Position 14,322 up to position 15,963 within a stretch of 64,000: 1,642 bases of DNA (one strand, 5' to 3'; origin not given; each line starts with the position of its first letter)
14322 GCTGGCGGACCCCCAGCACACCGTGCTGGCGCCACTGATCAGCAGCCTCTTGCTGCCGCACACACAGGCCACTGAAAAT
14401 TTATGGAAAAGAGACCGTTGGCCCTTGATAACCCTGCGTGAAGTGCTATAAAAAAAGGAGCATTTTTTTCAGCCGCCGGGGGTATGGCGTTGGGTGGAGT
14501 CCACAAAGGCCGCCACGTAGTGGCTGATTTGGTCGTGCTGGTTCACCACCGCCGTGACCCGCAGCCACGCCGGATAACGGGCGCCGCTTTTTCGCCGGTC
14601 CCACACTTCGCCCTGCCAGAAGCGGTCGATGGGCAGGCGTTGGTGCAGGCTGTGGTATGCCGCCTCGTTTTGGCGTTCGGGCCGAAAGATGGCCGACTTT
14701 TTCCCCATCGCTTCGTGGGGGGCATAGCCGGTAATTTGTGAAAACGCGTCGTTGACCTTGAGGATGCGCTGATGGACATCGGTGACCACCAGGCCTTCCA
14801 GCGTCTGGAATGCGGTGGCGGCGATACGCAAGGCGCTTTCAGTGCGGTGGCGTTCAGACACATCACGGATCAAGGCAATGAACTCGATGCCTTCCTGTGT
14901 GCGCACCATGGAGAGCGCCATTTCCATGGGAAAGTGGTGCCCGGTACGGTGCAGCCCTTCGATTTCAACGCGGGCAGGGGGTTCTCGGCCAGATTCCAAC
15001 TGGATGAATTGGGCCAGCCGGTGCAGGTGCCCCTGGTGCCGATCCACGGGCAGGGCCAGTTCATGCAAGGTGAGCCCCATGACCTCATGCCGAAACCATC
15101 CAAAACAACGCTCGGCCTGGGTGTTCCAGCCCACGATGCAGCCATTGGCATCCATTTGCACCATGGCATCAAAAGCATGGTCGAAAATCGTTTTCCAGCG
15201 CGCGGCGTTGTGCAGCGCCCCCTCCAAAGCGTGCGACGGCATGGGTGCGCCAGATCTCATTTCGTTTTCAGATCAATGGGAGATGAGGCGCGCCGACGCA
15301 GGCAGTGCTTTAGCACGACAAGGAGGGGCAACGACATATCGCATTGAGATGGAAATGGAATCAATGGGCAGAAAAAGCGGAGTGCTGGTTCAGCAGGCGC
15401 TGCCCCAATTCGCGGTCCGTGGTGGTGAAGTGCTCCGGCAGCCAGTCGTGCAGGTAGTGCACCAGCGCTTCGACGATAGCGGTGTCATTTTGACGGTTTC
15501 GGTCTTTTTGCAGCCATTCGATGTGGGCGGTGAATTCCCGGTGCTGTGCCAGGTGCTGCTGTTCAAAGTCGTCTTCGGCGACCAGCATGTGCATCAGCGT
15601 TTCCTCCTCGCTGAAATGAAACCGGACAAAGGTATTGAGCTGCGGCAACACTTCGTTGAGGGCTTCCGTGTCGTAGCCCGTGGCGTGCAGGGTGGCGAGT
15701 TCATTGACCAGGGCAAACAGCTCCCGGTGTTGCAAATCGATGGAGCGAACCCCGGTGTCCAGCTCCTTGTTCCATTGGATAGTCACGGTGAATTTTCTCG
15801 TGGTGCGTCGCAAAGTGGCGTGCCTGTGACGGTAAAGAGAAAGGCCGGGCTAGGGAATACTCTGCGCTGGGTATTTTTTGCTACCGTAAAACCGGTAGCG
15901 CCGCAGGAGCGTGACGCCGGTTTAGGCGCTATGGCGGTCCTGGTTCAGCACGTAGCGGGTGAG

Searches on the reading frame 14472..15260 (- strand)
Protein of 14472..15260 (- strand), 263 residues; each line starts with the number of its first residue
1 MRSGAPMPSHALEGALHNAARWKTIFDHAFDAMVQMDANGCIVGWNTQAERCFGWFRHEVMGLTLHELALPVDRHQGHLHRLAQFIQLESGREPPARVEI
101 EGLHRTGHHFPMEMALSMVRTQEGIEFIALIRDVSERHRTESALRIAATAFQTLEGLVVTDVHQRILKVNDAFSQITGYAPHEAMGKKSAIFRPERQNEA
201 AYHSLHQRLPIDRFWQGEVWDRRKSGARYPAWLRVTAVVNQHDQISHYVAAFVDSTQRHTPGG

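Call 20: search_protein_families(library=pfam, proteins=[window:14472-15260:-])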
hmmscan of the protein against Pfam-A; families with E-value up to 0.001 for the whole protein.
window:14472-15260:- (263 aa): 5 families
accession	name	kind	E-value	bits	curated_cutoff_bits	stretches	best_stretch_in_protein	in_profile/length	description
PF00989.32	PAS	-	5.8e-27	94.4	22.6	2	21-134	2-113/113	PAS fold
PF13426.13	PAS_9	-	6.7e-24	84.6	27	2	155-257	2-103/103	PAS domain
PF08448.16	PAS_4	-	3.3e-12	47.1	23.1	2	26-139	1-110/110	PAS fold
PF13188.13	PAS_8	-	3.2e-08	33.6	21.8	1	154-194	11-52/65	PAS domain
PF08447.18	PAS_3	-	1.5e-06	28.8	25.6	1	167-249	2-86/89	PAS fold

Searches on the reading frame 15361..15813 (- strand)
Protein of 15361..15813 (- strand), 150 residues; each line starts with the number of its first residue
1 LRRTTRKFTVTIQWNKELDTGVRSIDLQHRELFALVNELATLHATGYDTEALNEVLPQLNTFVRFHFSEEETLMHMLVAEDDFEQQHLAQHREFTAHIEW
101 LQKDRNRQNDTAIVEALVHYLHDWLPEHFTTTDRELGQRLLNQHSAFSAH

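Call 20: search_protein_families(library=pfam, proteins=[window:15364-15813:-])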
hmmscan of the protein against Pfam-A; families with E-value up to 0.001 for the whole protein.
window:15364-15813:- (150 aa): 2 families
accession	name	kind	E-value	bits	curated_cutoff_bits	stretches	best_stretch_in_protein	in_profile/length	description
PF01814.28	Hemerythrin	-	5.1e-10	40.3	25.3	1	20-138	1-125/127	Hemerythrin HHE cation binding domain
PF18958.6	DUF5700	-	0.00092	19.1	25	0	85-133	48-93/283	Putative zinc dependent peptidase (DUF5700)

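Call 42: find_encoding_contigs(protein=window:15361-15813:-, flank=1500, max_places=10)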
Protein window:15361-15813:- (150 aa): no gene with exactly this product is on record in the collection.

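Call 54: find_related_loci(query=window:15364-15813:-, collection=metagenome_contigs, flank=1200)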
Query window:15364-15813:- (150 aa) in metagenome_contigs; peptide patterns used: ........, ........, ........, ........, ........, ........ (x = any residue, [..] = any of these).
148 stretches matched a pattern, but none encodes a relative of the query by tblastn (E <= 1e-3).
